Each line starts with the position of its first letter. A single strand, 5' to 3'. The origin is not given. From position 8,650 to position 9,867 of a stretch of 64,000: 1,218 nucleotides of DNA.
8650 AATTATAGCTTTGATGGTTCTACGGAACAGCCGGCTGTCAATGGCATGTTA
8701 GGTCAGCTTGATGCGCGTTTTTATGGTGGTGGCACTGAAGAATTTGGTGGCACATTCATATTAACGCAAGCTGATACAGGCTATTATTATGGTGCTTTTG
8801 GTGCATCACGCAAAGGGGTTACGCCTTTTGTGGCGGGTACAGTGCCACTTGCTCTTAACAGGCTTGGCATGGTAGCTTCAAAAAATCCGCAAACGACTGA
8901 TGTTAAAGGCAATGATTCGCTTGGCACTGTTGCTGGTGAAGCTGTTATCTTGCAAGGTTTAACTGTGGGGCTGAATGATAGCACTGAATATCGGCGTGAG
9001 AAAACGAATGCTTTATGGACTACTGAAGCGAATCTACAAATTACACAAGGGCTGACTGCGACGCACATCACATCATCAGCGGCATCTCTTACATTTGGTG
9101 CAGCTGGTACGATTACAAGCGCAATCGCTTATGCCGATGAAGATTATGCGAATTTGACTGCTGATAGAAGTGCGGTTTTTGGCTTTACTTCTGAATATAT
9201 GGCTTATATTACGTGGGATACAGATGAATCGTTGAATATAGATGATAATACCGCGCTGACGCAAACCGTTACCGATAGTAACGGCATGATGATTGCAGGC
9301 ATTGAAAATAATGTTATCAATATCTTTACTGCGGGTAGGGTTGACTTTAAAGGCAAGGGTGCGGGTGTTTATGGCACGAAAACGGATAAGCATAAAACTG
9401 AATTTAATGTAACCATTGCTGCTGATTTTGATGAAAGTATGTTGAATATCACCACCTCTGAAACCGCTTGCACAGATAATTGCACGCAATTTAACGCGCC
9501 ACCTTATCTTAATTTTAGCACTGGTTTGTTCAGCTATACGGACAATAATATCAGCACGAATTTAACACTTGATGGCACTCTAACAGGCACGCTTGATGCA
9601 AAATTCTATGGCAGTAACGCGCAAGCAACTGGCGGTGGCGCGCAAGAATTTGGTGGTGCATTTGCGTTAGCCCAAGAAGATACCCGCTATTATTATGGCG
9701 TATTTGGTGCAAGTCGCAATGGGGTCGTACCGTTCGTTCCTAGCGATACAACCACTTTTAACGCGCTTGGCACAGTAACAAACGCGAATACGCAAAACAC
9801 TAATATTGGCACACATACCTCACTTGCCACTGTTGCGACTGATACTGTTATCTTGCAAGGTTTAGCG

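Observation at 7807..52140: Locus of four giant surface-lipoprotein genes built from ~38 tandem TbpB-like lobes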

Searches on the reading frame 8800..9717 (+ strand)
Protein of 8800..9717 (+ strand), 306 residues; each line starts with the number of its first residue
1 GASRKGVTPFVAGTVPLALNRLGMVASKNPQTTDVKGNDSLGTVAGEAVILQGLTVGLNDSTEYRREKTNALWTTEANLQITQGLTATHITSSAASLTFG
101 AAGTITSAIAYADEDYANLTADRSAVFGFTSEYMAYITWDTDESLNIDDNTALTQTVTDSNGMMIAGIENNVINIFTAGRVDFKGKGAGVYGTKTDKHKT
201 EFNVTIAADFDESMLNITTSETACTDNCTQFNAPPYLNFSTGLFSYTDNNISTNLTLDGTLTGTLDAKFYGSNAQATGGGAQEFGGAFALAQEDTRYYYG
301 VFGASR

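Call 22: search_solved_structures(query=A1, max_evalue=1, show_alignments=2)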
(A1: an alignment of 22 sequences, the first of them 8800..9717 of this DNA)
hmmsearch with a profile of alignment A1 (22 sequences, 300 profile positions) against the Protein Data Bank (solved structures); distinct sequences matched with E-value up to 1: 2.
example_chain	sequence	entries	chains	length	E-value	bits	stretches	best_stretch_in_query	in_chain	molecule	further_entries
5kkx_A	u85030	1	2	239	0.055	16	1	157-299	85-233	TbpB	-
8glo_A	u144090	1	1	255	0.46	13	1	214-297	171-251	Hemophilin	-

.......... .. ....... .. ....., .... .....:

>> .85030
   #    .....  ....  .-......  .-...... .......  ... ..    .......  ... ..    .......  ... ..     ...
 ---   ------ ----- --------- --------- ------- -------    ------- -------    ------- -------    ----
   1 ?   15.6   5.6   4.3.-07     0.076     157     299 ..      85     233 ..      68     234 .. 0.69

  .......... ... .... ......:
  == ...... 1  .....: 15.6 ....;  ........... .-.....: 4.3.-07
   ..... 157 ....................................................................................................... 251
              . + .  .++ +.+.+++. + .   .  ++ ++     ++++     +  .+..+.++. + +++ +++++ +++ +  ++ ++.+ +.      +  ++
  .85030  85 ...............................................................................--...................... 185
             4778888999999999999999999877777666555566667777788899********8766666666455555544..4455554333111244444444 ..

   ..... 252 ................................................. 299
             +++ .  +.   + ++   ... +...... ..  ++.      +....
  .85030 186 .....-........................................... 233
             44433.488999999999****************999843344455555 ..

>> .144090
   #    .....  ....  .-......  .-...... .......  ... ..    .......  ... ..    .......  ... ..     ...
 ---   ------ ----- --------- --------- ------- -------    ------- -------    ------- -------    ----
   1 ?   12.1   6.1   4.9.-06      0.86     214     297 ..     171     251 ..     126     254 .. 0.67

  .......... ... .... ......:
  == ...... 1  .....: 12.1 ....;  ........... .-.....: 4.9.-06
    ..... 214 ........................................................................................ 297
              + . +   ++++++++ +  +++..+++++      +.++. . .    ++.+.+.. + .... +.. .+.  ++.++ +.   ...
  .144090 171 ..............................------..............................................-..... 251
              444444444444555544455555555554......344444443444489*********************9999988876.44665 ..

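Call 28: find_related_loci(query=A3, collection=genome_contigs, flank=10000)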
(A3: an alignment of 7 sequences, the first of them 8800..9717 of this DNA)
Query A3 (306 aa) in genome_contigs; peptide patterns used: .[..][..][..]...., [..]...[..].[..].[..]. (x = any residue, [..] = any of these).
94 stretches matched a pattern; 3 encode a relative of the query (tblastn E <= 1e-3); 3 distinct loci.
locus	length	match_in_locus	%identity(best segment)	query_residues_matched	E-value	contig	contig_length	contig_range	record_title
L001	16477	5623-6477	41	39-303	5e-51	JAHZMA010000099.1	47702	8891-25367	MAG: Alphaproteobacteria bacterium isolate X_S6_bin.7 k141_603930, whole genome shotgun sequence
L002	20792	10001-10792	35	49-306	1e-37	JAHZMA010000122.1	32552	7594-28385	MAG: Alphaproteobacteria bacterium isolate X_S6_bin.7 k141_780862, whole genome shotgun sequence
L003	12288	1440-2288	39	33-305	7e-40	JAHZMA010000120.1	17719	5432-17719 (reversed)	MAG: Alphaproteobacteria bacterium isolate X_S6_bin.7 k141_742982, whole genome shotgun sequence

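Call 34: predict_structure(alignment_id=A1)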
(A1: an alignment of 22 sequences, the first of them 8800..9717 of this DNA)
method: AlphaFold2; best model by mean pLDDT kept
length: 306 residues; sequences in the alignment: 22
mean_pLDDT: 86.8   pTM: 0.86
mean pLDDT of the five models: 86.8, 86.7, 86.4, 86.0, 83.6
residues with pLDDT >= 90: 167; 70-90: 103; 50-70: 27; < 50: 9
segments of 3 or more residues with pLDDT < 50: 1-6, 275-277
pLDDT, mean of each block of 10 residues (from residue 1): 53 85 89 78 84 94 83 69 90 93 89 90 89 94 79 87 91 69 96 93 96 96 86 92 93 96 96 60 95 96 96
secondary structure, 60 per line:
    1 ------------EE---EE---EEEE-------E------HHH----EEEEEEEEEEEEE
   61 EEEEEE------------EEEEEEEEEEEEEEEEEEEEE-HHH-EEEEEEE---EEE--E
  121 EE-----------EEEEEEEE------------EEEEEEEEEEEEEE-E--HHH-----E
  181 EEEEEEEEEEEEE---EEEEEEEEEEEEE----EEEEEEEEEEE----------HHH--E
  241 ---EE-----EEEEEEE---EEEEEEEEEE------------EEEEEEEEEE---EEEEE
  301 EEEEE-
elements in order: E23-26 E48-66 E79-99 E105-111 E115-117 E120-122 E134-141 E154-167 E180-193 E197-209 E214-224 E251-257 E261-270 E283-292 E296-305

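Call 38: search_protein_families(library=pfam, proteins=[L001:15-2138:+, L001:2273-2947:+, L001:2919-3605:+, L001:4401-5048:-, L001:5392-10917:+, L002:8488-9546:+, L002:12916-14085:-, L003:3517-4425:-, L003:4525-6012:+], max_evalue=0.001)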
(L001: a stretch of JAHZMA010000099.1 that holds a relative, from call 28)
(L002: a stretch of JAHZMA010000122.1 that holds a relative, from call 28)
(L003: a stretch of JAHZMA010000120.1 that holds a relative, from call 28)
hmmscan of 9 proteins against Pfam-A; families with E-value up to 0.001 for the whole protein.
L001:15-2138:+ (707 aa): 1 family
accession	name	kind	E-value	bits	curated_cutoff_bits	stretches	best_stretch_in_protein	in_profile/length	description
PF01298.24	TbpB_B_D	-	2.5e-10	41.4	26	2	241-378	1-125/126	C-lobe and N-lobe beta barrels of Tf-binding protein B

L001:2273-2947:+ (224 aa): 5 families
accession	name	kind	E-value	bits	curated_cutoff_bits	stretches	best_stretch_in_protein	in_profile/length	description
PF00036.39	EF-hand_1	-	2.5e-09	36.4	25.4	0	185-206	8-29/29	EF hand domain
PF13202.12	EF-hand_5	-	2.4e-08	33.5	25.9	0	186-201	8-23/25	EF hand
PF13405.12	EF-hand_6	-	2.5e-08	33.4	25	0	185-204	8-27/30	EF-hand domain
PF13499.12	EF-hand_7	-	1.1e-05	26.1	30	1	125-203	2-66/67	EF-hand domain pair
PF13833.12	EF-hand_8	-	7e-05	22.9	28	0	186-203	34-51/54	EF-hand domain pair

L001:2919-3605:+ (228 aa): 3 families
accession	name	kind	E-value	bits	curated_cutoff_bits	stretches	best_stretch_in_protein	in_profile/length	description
PF04542.20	Sigma70_r2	-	6.2e-17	61.6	24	1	72-138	2-70/71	Sigma-70 region 2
PF08281.18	Sigma70_r4_2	-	1e-10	41.5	25.7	1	167-217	4-54/54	Sigma-70, region 4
PF04545.22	Sigma70_r4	-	0.00022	21.1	24.1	0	170-203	1-34/50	Sigma-70, region 4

L001:4401-5048:- (215 aa): 2 families
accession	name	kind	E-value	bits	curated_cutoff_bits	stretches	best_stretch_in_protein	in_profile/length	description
PF04955.18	HupE_UreJ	-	1.7e-33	116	23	1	17-201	3-178/179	HupE / UreJ protein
PF13795.12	HupE_UreJ_2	-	0.00026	21.2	24.5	1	44-167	4-138/156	HupE / UreJ protein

L001:5392-10917:+ (1841 aa): 1 family
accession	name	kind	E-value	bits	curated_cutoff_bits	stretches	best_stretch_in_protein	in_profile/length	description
PF01298.24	TbpB_B_D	-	1.9e-16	61.1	26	2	627-756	1-123/126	C-lobe and N-lobe beta barrels of Tf-binding protein B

L002:8488-9546:+ (352 aa): 4 families
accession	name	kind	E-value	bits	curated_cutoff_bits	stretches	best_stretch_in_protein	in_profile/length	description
PF00005.33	ABC_tran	-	4.1e-28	99.1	25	1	53-208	3-136/137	ABC transporter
PF13304.12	AAA_21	-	4e-07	30.8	27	0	178-240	235-299/304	AAA domain, putative AbiEii toxin, Type IV TA system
PF09818.15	ABC_ATPase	-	0.00022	20.8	23.2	0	179-240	156-217/283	P-loop domain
PF02463.25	SMC_N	-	0.00077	19.4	40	0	165-242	121-202/220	RecF/RecN/SMC N terminal domain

L002:12916-14085:- (389 aa): 2 families
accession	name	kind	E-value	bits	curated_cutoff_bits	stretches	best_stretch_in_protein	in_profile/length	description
PF13378.12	MR_MLE_C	-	1.2e-56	192.4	29.4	1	154-380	2-218/219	Enolase C-terminal domain-like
PF02746.21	MR_MLE_N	-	4.7e-20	72.4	22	1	24-126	21-117/117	Mandelate racemase / muconate lactonizing enzyme, N-terminal domain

L003:3517-4425:- (302 aa): 3 families
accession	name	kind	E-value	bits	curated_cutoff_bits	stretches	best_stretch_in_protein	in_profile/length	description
PF17773.7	UPF0176_N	-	1.6e-27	96.2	26.2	1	5-97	1-92/92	UPF0176 acylphosphatase like domain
PF00581.25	Rhodanese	-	9.5e-10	39.3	22.2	1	119-212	4-100/102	Rhodanese-like domain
PF12368.13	Rhodanese_C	-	0.00072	20.3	26.9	0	223-255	1-33/66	Rhodanase C-terminal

L003:4525-6012:+ (495 aa): 1 family
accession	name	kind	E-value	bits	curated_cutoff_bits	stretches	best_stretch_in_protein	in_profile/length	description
PF00171.27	Aldedh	-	6.1e-156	520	23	1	34-487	10-460/461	Aldehyde dehydrogenase family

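Call 60: search_protein_representatives(alignment_id=A4)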
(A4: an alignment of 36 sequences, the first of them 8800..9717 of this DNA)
Query: 36 sequences, 326 profile positions. Proteins with E-value up to 0.001 (for the whole library): 1405; up to 1e-10: 758; up to 1e-30: 160. The best 150 are listed.
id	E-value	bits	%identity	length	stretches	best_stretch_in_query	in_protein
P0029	0.0e+00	3421.0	-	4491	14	17-326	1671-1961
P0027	0.0e+00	2530.0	-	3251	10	17-325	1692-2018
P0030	0.0e+00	2500.5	-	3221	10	15-326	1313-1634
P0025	0.0e+00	2295.5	-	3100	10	17-326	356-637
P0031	0.0e+00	1951.7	-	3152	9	25-326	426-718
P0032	0.0e+00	1933.1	-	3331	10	24-325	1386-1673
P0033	0.0e+00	1769.3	-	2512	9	17-324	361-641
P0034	0.0e+00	1656.5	-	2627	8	19-326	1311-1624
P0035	0.0e+00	1573.4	-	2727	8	5-325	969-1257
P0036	0.0e+00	1494.6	-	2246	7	7-326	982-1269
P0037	0.0e+00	1416.7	-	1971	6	18-326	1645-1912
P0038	0.0e+00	1406.7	-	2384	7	17-326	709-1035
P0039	0.0e+00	1386.9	-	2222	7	19-326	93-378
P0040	0.0e+00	1378.8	-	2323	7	4-326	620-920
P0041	0.0e+00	1373.6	-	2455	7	6-325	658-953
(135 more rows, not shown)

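Call 61: list_cluster_members(proteins=[P0029, P0030, P0031, P0032, P0033, P0034, P0035, P0036, P0038, P0041])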
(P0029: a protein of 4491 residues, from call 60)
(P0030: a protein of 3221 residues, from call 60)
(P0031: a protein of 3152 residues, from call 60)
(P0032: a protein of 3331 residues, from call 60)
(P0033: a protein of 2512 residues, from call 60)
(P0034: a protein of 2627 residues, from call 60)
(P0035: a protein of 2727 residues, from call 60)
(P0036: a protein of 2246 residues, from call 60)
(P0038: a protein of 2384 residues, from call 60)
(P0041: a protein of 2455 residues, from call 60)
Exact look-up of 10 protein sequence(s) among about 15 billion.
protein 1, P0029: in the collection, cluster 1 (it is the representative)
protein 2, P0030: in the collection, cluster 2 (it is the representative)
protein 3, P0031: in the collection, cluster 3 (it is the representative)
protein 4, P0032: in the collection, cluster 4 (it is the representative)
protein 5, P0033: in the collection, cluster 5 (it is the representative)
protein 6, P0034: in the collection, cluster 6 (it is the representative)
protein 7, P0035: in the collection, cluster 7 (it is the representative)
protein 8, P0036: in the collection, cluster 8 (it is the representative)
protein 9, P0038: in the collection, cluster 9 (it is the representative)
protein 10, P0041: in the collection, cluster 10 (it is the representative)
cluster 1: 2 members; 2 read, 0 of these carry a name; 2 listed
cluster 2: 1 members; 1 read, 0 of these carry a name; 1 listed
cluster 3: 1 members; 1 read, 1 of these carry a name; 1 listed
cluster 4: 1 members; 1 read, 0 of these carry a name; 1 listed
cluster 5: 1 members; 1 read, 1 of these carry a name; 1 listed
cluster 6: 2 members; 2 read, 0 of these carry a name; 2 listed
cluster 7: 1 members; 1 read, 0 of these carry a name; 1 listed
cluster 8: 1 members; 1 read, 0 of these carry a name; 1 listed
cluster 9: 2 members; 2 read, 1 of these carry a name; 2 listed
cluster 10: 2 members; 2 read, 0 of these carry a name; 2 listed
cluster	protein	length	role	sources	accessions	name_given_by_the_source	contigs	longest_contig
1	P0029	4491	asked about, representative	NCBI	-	-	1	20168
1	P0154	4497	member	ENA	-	-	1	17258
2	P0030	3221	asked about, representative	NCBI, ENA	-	-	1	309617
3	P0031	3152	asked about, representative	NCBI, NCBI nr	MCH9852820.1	MAG: transferrin-binding protein-like solute binding protein, partial ... | transferrin-binding protein-like solute binding protein [Alphaproteobacteria bacterium]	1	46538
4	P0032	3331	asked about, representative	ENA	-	-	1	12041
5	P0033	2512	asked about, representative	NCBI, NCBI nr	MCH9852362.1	MAG: transferrin-binding protein-like solute binding protein [Alphaproteobacteria ... | transferrin-binding protein-like solute binding protein [Alphaproteobacteria bacterium]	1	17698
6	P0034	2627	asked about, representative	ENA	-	-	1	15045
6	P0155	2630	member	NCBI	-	-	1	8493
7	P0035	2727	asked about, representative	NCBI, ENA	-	-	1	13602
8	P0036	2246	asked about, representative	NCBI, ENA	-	-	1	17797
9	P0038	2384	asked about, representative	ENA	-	-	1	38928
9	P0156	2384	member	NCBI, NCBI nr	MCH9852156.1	MAG: transferrin-binding protein-like solute binding protein [Alphaproteobacteria ... | transferrin-binding protein-like solute binding protein [Alphaproteobacteria bacterium]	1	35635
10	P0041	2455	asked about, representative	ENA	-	-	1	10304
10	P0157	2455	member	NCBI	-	-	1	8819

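Call 62: find_encoding_contigs(protein=P0029, flank=10000, max_places=3)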
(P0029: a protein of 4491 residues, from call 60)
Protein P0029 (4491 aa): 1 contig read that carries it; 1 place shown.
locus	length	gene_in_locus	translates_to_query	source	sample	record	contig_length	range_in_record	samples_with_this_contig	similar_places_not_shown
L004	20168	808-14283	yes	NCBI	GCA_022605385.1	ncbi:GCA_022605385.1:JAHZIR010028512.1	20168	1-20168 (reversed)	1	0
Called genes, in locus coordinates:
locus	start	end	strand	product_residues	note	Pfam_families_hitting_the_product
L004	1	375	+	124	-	?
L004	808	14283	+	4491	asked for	PF01298:TbpB_B_D (weak)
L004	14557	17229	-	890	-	PF00082:Peptidase_S8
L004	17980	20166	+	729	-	?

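Call 64: find_encoding_contigs(protein=P0030, flank=10000, max_places=3)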
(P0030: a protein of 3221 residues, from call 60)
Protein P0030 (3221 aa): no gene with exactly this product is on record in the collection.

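Call 70: find_encoding_contigs(protein=P0038, flank=10000, max_places=2)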
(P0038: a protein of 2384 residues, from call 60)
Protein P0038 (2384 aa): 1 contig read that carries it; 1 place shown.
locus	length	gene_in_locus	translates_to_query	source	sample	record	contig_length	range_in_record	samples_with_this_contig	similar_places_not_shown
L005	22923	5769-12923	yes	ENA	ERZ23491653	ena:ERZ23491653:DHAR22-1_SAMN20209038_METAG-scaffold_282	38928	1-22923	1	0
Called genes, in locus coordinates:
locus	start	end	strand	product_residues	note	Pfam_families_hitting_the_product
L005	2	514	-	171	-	?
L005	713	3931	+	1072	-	PF25596:CPSase_L_D1, PF02786:CPSase_L_D2, PF02787:CPSase_L_D3, PF25596:CPSase_L_D1, PF02222:ATP-grasp (weak), PF02655:ATP-grasp_3 (weak), PF02786:CPSase_L_D2, PF02142:MGS, +5 more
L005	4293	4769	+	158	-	PF03449:GreA_GreB_N, PF01272:GreA_GreB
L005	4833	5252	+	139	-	PF01641:SelR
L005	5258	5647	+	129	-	PF09527:ATPase_gene1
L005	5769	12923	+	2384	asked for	PF08794:FHBP_C (faint), PF01298:TbpB_B_D (weak)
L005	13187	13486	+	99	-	PF01541:GIY-YIG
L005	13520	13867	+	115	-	-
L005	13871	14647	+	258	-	PF00119:ATP-synt_A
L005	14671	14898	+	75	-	PF00137:ATP-synt_C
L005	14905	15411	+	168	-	PF02326:YMF19, PF00430:ATP-synt_B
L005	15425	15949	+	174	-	PF05405:Mt_ATP-synt_B, PF00430:ATP-synt_B (weak)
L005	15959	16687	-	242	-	PF00117:GATase, PF07722:Peptidase_C26 (faint)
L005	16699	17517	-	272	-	PF01738:DLH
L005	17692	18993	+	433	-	PF00672:HAMP (faint), PF00015:MCPsignal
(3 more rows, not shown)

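Call 76: search_protein_families(library=pfam, alignment_id=A4, max_evalue=0.01)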
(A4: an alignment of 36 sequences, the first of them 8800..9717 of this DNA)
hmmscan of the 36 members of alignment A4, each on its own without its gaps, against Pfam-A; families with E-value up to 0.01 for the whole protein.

A. member 1, window:8800-9717:+ (306 aa): 1 family
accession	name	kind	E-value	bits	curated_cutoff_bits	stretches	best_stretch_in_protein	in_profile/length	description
PF01298.24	TbpB_B_D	-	0.001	20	26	1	191-306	17-126/126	C-lobe and N-lobe beta barrels of Tf-binding protein B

B. families by the number of members that match (of 36 scanned): 2 families
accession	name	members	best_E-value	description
PF01298.24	TbpB_B_D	31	1.9e-11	C-lobe and N-lobe beta barrels of Tf-binding protein B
PF08794.16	FHBP_C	2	4.1e-05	Factor H binding protein, C-terminal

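Call 99: find_encoding_contigs(protein=P0032, flank=10000, max_places=2)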
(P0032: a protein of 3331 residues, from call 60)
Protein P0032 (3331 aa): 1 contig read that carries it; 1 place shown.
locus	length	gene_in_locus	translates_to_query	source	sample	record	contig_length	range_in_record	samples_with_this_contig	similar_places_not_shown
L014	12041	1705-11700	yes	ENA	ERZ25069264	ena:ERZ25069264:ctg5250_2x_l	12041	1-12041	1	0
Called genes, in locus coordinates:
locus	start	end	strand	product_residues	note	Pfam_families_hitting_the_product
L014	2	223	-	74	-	?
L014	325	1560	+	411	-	PF08240:ADH_N, PF00107:ADH_zinc_N, PF13602:ADH_zinc_N_2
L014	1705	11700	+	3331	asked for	PF01298:TbpB_B_D (weak)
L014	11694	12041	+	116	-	?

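Call 114: fold_search(model_id=the predicted structure, library=pdb)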
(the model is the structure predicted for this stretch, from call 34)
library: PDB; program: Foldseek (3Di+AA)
matches with E <= 10: 481; with E <= 0.001: 24
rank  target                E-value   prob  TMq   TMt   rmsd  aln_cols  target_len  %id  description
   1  5nqx_A                6.3e-06  1.00  0.41  0.48  12.5       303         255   14  Structure of a fHbp(V1.1):PorA(P1.16) chimera. Fusion at fHbp position 294. (released 2018-02-28)
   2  5nqx_C                7.7e-06  1.00  0.36  0.43  13.2       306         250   13  Structure of a fHbp(V1.1):PorA(P1.16) chimera. Fusion at fHbp position 294. (released 2018-02-28)
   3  2w81_D                1.3e-05  1.00  0.36  0.44  13.3       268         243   13  Structure of a complex between Neisseria meningitidis factor H binding protein and CCPs 6-7 of human complement factor (released 2009-03-03)
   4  2w81_F                1.4e-05  1.00  0.37  0.45  13.3       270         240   13  Structure of a complex between Neisseria meningitidis factor H binding protein and CCPs 6-7 of human complement factor (released 2009-03-03)
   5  4z3t_A                3.1e-05  1.00  0.36  0.43  13.4       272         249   10  Meningococcal Factor H binding protein mutant L130R/G133D (released 2015-11-04)
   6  2w80_D                6.1e-05  1.00  0.39  0.48  13.3       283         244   13  Structure of a complex between Neisseria meningitidis factor H binding protein and CCPs 6-7 of human complement factor (released 2009-03-03)
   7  5nqx_E                6.8e-05  1.00  0.37  0.44  13.1       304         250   14  Structure of a fHbp(V1.1):PorA(P1.16) chimera. Fusion at fHbp position 294. (released 2018-02-28)
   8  8glo                  1.3e-04  1.00  0.31  0.36   7.0       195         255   11  Haemophilus parainfluenzae Holo HphA (released 2024-03-27)
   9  5nqp_B                1.9e-04  1.00  0.35  0.41  15.5       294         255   13  Structure of a fHbp(V1.4):PorA(P1.16) chimera. Fusion at fHbp position 151. (released 2018-02-28)
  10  8gmm_A                2.2e-04  1.00  0.34  0.43  10.5       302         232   10  Stenotrophomonas maltophilia Holo HphA (released 2024-03-27)
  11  3pqu_B                2.5e-04  1.00  0.33  0.20  21.1       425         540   11  The crystal structures of porcine pathogen AsH57_TbpB (released 2011-02-02)
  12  4u9c_B                3.1e-04  1.00  0.34  0.35  14.4       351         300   10  STRUCTURE OF THE LBPB N-LOBE FROM NEISSERIA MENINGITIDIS (released 2014-10-22)
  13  6cuj_A                4.0e-04  1.00  0.38  0.71   5.5       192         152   12  Crystal structure of the C-terminal domain of neisserial heparin binding antigen (NHBA) (released 2018-09-26)
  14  6om5                  4.2e-04  1.00  0.30  0.35   9.0       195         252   11  Structure of a haemophore from Haemophilus haemolyticus (released 2019-12-04)
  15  3pqu_A                4.2e-04  1.00  0.36  0.21  19.7       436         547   12  The crystal structures of porcine pathogen AsH57_TbpB (released 2011-02-02)
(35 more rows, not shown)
